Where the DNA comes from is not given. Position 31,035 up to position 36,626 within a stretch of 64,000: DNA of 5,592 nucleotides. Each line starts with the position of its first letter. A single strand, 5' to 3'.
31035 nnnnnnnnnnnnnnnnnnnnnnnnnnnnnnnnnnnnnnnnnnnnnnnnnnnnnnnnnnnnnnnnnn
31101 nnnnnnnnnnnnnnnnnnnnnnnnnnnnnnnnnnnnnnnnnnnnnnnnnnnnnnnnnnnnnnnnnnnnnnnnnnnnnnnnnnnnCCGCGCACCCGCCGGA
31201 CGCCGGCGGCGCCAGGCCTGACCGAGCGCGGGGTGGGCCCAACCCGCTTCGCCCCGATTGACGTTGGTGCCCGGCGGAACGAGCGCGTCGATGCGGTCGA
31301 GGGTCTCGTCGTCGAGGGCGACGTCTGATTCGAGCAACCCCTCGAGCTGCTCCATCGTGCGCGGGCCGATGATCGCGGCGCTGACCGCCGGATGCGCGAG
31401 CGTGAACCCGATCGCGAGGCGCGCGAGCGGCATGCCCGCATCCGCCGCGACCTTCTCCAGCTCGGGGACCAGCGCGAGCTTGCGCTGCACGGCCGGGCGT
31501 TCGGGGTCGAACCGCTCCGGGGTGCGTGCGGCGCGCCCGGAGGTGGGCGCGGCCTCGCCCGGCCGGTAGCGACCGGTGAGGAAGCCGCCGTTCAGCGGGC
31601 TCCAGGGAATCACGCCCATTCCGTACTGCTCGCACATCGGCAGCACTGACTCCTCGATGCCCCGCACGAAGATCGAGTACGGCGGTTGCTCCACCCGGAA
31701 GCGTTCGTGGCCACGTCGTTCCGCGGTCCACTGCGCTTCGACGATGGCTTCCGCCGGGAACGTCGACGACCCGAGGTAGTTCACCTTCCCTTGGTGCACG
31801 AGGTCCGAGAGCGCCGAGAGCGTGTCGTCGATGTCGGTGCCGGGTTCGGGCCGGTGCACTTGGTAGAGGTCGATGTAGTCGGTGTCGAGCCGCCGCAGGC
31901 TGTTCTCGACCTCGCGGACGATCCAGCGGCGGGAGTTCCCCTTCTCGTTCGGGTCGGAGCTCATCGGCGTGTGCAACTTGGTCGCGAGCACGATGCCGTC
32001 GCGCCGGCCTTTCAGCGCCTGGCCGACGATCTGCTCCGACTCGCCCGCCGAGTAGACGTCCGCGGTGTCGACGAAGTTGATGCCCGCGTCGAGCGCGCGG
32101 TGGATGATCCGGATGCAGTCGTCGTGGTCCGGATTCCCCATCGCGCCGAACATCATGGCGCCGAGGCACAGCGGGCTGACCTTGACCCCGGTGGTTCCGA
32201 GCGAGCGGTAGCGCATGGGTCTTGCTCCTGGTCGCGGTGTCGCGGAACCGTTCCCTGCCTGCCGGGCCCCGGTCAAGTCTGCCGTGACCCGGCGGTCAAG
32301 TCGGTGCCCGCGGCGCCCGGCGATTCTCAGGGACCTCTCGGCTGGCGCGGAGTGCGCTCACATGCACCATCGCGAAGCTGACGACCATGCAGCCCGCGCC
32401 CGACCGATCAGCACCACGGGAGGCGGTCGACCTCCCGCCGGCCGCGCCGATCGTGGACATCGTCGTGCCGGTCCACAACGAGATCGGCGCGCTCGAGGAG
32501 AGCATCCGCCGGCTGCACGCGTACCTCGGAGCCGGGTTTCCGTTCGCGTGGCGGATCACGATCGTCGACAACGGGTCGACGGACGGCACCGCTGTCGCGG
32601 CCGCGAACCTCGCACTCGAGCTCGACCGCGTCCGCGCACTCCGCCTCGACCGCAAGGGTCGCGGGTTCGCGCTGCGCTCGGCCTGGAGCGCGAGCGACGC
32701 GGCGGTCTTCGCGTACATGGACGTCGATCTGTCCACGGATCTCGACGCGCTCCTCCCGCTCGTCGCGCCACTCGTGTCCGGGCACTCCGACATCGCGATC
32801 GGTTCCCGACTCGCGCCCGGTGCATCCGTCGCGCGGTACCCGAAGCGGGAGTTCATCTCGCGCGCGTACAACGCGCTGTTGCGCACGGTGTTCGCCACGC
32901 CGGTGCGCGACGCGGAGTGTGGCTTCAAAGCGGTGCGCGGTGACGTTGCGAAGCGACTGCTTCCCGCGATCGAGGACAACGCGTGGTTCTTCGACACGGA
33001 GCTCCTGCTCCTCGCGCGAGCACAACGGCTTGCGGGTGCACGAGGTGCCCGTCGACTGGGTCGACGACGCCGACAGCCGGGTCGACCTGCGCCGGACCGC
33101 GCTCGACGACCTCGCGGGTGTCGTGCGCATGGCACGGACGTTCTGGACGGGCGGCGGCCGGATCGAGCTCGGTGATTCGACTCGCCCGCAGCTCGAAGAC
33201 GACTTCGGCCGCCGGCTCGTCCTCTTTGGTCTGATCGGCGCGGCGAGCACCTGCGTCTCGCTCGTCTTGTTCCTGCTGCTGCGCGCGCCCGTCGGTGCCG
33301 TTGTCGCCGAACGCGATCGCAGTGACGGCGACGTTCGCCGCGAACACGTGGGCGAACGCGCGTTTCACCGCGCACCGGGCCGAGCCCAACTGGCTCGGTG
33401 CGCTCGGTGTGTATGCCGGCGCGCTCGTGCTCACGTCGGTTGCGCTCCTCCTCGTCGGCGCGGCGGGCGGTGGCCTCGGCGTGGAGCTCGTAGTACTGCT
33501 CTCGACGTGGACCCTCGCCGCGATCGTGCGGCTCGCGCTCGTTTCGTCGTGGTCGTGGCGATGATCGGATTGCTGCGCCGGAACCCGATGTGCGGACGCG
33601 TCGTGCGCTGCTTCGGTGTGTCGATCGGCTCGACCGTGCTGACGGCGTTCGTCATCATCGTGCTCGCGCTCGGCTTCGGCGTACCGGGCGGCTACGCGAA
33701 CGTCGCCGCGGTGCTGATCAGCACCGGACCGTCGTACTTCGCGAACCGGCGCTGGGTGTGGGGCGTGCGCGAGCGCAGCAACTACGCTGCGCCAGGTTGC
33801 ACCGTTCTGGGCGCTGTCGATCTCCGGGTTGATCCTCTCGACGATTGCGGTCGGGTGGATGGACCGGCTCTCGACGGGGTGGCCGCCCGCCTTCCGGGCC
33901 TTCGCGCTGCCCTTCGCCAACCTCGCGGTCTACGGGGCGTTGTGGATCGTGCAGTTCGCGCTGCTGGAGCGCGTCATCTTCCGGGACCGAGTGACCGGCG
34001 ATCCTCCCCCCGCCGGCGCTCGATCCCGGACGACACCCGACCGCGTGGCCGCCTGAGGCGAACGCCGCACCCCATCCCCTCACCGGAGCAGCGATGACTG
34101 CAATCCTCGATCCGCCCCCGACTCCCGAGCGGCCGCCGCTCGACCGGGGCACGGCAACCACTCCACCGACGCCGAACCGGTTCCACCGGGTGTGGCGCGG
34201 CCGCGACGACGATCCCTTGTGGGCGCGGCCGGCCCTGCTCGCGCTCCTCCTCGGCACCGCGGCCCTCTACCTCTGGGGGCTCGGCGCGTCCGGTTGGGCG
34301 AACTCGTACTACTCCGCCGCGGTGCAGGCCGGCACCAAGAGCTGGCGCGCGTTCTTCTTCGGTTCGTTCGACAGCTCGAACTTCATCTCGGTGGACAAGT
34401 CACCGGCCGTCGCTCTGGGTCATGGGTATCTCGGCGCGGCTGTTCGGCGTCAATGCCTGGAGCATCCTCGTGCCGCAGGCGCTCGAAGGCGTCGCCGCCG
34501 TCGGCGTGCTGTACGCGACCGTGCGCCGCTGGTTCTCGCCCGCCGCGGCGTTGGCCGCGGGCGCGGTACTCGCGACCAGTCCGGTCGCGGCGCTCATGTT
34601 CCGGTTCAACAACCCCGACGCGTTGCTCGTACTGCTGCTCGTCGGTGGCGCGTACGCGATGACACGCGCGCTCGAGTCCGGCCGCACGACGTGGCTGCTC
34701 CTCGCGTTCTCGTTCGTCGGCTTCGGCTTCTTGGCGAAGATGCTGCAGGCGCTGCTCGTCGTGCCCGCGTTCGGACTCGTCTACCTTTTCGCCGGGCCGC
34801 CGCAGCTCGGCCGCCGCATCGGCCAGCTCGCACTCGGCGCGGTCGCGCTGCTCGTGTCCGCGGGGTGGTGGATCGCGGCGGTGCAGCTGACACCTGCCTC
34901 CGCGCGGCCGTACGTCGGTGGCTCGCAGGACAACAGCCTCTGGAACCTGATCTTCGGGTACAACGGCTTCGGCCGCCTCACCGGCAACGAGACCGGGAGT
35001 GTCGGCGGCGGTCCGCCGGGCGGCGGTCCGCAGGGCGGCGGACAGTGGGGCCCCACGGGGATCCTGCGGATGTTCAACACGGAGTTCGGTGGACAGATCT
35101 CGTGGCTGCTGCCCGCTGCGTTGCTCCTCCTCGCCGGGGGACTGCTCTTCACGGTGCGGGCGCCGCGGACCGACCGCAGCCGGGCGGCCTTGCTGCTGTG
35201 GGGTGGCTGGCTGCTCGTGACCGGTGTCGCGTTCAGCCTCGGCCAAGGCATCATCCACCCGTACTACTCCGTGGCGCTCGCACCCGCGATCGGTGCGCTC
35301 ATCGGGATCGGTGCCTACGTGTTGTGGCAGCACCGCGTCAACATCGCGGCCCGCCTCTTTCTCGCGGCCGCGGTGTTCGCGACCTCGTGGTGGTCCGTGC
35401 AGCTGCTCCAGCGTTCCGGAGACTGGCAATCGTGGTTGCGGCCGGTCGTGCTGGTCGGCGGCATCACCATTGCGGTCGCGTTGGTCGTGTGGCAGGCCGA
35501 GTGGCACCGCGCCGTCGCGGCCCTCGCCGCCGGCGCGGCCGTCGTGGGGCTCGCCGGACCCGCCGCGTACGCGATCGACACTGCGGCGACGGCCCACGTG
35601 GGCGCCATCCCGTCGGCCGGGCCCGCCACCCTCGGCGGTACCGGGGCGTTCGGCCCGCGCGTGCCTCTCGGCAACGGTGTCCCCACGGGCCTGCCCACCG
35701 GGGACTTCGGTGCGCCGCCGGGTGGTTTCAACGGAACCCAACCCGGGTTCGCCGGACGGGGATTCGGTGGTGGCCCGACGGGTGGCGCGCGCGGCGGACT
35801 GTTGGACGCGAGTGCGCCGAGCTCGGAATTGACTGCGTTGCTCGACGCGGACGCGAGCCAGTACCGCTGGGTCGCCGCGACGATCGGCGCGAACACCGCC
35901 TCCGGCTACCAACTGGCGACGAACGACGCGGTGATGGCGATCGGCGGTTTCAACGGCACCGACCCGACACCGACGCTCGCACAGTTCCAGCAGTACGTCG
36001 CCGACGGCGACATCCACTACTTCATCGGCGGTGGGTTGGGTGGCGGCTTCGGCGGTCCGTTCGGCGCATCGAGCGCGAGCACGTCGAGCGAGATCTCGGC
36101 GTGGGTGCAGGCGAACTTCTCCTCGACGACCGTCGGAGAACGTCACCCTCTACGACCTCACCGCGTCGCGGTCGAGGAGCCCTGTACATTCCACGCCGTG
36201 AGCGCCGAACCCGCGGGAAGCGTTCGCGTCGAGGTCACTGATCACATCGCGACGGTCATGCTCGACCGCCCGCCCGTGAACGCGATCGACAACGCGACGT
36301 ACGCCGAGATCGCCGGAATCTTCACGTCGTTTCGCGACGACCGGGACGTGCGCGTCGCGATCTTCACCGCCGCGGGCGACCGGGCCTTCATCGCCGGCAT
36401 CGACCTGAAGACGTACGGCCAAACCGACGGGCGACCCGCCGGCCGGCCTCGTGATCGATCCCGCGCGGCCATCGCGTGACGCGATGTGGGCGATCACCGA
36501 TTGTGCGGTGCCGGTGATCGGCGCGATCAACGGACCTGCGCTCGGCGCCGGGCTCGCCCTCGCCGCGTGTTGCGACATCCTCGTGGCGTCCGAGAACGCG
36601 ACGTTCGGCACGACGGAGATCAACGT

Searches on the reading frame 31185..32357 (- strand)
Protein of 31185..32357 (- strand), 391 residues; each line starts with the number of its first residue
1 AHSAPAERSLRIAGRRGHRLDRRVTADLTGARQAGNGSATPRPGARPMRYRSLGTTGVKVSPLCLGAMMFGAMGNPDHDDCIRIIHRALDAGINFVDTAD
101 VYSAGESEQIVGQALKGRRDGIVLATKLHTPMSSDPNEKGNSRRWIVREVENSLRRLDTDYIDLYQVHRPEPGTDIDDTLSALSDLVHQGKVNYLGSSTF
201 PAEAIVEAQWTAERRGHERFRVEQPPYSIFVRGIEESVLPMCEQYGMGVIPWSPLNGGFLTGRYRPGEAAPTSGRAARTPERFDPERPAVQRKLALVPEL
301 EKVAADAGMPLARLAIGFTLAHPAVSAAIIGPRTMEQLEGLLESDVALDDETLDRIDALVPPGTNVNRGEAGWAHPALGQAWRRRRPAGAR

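Call 56: search_protein_families(library=pfam, proteins=[window:31185-32357:-], max_evalue=0.0001)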
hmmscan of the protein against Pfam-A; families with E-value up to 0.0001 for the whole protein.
window:31185-32357:- (391 aa): 1 family
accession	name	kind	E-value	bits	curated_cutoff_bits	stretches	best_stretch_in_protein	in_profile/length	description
PF00248.27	Aldo_ket_red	-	8.8e-74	248.6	24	1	62-360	1-290/291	Aldo/keto reductase family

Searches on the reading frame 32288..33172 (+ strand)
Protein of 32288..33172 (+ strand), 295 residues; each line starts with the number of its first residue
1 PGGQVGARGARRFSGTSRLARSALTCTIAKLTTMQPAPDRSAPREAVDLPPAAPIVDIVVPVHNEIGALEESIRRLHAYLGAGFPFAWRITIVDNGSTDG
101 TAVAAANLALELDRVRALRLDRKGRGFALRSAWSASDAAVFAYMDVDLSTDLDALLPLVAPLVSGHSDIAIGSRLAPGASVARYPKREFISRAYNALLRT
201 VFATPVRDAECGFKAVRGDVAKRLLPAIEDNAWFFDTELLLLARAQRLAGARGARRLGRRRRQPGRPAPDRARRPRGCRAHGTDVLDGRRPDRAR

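Call 56: search_protein_families(library=pfam, proteins=[window:32288-33172:+], max_evalue=0.0001)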
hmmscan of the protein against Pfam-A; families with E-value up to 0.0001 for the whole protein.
window:32288-33172:+ (295 aa): 1 family
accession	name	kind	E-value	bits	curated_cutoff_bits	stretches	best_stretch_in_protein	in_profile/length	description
PF00535.33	Glycos_transf_2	-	2.9e-21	76.6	23.3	1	58-224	2-167/168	Glycosyl transferase family 2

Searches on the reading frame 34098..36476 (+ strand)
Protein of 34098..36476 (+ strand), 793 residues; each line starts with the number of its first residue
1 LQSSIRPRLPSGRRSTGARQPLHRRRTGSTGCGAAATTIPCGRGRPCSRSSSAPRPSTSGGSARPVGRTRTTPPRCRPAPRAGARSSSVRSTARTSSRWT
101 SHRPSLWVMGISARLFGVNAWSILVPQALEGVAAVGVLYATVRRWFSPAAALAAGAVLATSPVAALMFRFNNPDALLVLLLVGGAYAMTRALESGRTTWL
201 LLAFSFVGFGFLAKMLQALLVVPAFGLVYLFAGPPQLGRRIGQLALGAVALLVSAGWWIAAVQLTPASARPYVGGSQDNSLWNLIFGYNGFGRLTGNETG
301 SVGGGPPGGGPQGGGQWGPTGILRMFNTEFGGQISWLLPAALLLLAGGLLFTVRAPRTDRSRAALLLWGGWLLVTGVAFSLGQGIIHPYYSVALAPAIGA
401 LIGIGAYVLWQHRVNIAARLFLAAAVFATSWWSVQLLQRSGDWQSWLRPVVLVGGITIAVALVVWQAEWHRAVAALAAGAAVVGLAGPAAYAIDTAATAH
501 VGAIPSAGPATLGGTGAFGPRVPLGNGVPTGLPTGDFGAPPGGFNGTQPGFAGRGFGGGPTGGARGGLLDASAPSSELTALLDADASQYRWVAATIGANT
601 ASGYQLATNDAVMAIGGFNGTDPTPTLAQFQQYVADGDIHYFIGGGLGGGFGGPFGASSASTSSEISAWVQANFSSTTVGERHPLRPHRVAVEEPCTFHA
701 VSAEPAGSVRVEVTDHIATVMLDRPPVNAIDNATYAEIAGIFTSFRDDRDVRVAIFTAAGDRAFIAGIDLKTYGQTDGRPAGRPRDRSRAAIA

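Call 56: search_protein_families(library=pfam, proteins=[window:34098-36476:+], max_evalue=0.0001)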
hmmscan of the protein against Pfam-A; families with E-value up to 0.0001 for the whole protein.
window:34098-36476:+ (793 aa): 4 families
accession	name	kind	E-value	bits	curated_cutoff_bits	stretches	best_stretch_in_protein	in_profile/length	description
PF24878.1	YkcB_C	-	1.4e-30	105.5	27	1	578-673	1-85/85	Putative mannosyltransferase YkcB-like, C-terminal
PF13231.12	PMT_2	-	3e-29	102.7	26.1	1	106-258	7-160/160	Dolichyl-phosphate-mannose-protein mannosyltransferase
PF00378.25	ECH_1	-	1.3e-10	41.5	27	1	715-776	4-65/251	Enoyl-CoA hydratase/isomerase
PF16113.10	ECH_2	-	7.2e-05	22.9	27.2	0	718-774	2-59/335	Enoyl-CoA hydratase/isomerase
